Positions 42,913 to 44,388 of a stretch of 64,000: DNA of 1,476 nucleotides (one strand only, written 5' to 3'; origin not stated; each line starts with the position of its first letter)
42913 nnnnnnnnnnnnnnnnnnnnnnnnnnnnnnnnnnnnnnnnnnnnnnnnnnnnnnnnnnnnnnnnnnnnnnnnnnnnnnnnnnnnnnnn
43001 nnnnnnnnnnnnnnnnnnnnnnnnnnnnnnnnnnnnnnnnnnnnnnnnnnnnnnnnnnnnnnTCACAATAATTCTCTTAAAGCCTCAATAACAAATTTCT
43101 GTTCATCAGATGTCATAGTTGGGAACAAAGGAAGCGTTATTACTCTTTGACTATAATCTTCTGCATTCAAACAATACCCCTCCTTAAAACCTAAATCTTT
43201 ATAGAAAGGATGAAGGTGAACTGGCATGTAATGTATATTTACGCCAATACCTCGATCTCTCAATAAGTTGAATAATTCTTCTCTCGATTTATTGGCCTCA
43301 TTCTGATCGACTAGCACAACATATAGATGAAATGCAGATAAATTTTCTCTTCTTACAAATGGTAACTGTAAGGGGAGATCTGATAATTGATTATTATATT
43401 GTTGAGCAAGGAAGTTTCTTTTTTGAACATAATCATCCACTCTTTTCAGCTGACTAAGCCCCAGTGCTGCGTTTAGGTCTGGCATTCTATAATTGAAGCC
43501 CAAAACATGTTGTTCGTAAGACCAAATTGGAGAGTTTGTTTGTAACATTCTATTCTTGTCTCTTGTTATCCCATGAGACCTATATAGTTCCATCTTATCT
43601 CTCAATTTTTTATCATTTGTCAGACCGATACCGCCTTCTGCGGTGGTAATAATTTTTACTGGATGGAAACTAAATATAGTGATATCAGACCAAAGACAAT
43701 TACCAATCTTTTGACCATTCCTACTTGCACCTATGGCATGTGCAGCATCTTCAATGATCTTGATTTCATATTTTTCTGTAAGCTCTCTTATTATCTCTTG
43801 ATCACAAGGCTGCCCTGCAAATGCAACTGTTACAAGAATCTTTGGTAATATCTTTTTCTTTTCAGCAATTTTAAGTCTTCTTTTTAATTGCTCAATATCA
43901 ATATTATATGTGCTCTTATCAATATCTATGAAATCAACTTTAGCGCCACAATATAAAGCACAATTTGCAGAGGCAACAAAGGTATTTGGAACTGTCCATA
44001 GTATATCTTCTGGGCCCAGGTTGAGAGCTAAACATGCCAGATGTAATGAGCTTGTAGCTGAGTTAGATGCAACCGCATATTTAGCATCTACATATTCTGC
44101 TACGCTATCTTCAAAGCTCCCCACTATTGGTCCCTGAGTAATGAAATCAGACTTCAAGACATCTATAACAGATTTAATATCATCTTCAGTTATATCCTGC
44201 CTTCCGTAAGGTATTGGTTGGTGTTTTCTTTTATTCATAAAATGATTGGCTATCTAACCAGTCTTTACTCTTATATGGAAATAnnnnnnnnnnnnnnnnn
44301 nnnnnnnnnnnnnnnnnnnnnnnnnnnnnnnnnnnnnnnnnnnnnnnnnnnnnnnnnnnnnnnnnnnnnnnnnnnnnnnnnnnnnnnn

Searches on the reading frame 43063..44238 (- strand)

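Call 42: search_protein_families(library=pfam, proteins=[window:43063-44238:-], max_evalue=0.00001)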
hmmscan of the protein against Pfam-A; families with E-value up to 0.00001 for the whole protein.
window:43063-44238:- (391 aa): 2 families
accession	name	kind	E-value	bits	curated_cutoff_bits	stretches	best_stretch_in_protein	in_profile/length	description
PF01041.23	DegT_DnrJ_EryC1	-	2.4e-104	349.9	19.8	1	15-388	2-360/360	DegT/DnrJ/EryC1/StrS aminotransferase family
PF00155.27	Aminotran_1_2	-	3.9e-06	26.7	19.7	1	40-173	45-194/361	Aminotransferase class I and II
